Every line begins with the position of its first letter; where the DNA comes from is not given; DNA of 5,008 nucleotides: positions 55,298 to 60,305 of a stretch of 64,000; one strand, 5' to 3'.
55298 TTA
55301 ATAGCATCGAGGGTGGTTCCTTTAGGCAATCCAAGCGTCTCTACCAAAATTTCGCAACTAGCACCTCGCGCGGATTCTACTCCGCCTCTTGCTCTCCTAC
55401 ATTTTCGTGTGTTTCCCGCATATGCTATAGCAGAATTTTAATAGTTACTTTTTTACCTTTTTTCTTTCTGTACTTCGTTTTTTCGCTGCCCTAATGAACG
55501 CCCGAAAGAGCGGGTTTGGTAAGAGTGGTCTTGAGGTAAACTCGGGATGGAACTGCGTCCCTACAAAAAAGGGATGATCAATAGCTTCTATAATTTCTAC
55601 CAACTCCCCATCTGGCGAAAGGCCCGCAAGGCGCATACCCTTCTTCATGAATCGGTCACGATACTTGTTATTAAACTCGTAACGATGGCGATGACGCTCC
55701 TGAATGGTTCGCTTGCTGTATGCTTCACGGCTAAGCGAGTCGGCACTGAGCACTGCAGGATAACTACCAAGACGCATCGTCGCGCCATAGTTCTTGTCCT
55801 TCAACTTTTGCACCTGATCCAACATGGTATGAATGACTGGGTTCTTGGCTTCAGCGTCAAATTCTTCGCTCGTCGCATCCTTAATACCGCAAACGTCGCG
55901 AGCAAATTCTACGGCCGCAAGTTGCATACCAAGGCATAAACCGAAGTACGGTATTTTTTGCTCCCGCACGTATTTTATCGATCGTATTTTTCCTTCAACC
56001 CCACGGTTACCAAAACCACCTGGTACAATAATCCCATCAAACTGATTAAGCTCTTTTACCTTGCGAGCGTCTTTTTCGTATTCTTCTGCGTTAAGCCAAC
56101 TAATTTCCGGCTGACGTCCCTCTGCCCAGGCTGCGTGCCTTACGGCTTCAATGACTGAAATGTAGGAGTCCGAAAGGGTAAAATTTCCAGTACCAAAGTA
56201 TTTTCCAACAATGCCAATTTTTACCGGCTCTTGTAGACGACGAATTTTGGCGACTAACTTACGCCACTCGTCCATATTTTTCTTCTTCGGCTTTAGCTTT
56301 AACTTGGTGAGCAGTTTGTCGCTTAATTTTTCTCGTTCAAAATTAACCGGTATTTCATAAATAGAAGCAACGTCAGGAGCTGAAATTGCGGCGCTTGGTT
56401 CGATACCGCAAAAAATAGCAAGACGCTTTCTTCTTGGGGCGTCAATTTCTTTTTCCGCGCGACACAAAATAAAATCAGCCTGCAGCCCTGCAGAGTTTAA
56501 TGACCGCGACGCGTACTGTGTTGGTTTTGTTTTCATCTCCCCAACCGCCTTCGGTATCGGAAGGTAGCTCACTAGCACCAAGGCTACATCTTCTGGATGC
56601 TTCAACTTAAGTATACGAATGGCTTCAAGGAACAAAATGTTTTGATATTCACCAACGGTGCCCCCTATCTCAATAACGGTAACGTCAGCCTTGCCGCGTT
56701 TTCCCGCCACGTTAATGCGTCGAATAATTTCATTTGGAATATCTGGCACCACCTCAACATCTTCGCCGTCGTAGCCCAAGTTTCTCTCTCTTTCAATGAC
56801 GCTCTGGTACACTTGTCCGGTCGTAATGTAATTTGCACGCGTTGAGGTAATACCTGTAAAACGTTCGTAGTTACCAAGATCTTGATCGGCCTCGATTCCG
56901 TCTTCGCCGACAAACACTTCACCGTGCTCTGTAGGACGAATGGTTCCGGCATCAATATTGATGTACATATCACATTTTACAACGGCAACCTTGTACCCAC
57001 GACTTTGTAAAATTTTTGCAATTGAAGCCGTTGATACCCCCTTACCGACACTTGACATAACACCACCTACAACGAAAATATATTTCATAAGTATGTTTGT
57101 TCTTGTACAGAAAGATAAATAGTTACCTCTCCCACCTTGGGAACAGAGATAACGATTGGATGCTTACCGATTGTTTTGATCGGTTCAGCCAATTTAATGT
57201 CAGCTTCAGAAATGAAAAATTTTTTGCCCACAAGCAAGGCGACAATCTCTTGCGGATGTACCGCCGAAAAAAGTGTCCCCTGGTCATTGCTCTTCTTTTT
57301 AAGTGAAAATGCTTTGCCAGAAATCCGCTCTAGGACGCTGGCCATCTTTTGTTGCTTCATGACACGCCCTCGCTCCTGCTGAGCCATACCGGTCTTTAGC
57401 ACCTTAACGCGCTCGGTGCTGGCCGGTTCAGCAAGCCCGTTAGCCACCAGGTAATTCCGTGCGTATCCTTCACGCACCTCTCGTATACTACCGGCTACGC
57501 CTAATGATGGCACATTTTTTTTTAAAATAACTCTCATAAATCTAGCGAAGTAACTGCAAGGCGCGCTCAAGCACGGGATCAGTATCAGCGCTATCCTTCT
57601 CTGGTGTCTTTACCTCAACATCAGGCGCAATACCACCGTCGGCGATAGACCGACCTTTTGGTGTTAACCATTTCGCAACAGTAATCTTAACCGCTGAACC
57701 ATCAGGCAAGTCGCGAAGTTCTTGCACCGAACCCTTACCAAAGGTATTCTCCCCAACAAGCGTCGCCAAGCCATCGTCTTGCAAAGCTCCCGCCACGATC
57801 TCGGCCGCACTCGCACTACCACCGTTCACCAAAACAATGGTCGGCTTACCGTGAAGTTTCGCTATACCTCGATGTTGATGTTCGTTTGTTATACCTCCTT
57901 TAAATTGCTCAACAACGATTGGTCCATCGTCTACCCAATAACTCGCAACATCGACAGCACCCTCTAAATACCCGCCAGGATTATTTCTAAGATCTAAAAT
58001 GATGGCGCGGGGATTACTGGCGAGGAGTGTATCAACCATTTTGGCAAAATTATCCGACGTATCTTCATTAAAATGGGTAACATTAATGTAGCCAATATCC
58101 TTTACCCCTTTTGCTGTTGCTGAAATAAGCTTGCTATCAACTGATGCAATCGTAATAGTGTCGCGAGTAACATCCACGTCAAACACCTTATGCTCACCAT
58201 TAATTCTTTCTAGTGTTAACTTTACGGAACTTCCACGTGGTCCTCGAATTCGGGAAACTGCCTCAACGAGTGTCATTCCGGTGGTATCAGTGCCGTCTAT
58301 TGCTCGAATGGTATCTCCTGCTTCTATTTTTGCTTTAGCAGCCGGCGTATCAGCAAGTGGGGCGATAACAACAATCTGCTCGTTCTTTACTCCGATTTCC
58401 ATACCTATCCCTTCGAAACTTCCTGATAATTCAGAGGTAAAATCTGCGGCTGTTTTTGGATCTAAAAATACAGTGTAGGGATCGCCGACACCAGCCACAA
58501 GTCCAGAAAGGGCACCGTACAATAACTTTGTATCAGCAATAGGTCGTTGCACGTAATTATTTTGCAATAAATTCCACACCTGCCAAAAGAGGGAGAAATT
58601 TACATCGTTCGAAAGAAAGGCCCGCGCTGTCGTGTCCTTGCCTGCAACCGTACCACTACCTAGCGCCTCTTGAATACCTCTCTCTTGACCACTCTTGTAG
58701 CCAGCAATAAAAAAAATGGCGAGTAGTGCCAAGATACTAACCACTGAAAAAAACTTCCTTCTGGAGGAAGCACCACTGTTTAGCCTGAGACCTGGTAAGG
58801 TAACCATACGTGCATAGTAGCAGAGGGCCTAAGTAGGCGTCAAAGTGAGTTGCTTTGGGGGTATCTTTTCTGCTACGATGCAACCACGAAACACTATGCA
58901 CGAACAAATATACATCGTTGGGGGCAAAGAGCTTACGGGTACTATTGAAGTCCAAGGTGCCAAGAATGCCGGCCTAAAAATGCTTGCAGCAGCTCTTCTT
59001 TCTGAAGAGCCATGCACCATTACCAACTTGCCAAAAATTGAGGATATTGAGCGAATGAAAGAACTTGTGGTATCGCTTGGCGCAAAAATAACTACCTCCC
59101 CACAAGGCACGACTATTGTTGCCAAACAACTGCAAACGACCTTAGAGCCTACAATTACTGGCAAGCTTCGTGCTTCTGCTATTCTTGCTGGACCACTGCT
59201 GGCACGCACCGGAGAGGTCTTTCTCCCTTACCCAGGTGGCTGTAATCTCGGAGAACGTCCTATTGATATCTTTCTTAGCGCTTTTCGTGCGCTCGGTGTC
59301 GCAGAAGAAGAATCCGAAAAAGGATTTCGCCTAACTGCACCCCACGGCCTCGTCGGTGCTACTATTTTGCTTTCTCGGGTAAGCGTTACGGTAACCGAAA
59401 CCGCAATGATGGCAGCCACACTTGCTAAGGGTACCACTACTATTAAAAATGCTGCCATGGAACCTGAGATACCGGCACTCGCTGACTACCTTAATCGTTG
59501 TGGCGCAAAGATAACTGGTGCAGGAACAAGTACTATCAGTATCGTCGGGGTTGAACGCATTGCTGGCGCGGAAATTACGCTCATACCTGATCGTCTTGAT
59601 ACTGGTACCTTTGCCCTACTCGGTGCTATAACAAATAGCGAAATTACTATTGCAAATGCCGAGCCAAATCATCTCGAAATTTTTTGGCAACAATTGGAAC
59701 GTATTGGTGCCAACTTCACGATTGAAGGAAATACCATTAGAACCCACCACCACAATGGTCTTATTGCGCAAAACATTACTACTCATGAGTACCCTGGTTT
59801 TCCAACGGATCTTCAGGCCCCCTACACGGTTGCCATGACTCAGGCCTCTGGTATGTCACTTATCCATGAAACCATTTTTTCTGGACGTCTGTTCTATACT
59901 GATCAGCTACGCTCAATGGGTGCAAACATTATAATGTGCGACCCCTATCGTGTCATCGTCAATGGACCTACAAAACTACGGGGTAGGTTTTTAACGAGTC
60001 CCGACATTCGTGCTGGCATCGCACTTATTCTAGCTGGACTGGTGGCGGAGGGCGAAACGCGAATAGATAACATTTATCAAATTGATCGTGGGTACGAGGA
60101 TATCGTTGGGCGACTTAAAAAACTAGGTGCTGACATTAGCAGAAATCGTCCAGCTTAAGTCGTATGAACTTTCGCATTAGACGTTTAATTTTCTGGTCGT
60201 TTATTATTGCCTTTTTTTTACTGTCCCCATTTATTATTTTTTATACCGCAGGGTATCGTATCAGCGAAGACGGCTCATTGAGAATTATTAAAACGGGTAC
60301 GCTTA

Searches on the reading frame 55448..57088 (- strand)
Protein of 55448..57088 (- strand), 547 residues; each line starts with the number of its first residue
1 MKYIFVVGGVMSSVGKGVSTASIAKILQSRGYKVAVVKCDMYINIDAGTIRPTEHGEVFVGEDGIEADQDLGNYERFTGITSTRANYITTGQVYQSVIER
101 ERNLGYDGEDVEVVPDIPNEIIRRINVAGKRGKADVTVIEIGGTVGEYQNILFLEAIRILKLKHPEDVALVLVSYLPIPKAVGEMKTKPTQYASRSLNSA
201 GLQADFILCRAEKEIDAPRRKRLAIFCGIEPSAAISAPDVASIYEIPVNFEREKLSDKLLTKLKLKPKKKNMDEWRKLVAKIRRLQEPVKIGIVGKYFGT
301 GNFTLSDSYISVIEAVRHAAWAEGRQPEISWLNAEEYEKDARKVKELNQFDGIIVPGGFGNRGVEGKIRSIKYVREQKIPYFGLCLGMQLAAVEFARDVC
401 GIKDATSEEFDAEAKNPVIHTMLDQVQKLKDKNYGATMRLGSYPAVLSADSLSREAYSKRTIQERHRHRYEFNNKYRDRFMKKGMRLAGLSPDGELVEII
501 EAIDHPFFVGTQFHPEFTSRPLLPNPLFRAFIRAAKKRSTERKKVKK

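Call 31: search_protein_families(library=pfam, proteins=[window:55448-57088:-], max_evalue=0.0001)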
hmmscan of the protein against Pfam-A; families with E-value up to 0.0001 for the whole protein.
window:55448-57088:- (547 aa): 4 families
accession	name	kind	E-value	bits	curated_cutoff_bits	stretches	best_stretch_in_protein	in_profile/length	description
PF06418.20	CTP_synth_N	-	6.2e-96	321.3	26.1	1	2-265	1-265/265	CTP synthase N-terminus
PF00117.34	GATase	-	3.7e-39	134.8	22.8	1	305-533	2-189/190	Glutamine amidotransferase class-I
PF07722.19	Peptidase_C26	-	3.8e-07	30.5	20.5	1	371-516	98-219/219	Peptidase C26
PF01656.29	CbiA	-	4.8e-06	27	25.4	1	8-137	4-54/125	CobQ/CobB/MinD/ParA nucleotide binding domain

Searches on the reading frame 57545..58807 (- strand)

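Call 31: search_protein_families(library=pfam, proteins=[window:57545-58807:-], max_evalue=0.0001)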
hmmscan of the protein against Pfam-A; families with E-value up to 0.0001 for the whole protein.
window:57545-58807:- (421 aa): 5 families
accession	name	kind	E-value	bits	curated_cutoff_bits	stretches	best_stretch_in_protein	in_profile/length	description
PF03572.23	Peptidase_S41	-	8.3e-55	185.3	24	1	237-399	1-165/165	Peptidase family S41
PF00595.29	PDZ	-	4e-12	46.8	23.2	1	132-199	10-80/81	PDZ domain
PF17820.7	PDZ_6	-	1.4e-10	41.2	27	1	147-201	2-54/54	PDZ domain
PF13180.12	PDZ_2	-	2.4e-08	34.6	27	1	134-213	3-80/80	PDZ domain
PF22694.1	CtpB_N-like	-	2.3e-07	31.6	27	1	69-119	36-85/85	Activating protease CtpB N-terminal domain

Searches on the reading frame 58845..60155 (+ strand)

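Call 31: search_protein_families(library=pfam, proteins=[window:58845-60155:+], max_evalue=0.0001)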
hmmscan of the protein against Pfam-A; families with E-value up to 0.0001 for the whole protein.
window:58845-60155:+ (437 aa): 1 family
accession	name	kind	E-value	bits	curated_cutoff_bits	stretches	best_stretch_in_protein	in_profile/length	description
PF00275.25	EPSP_synthase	-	3e-80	270.4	22.8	1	26-423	3-416/417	EPSP synthase (3-phosphoshikimate 1-carboxyvinyltransferase)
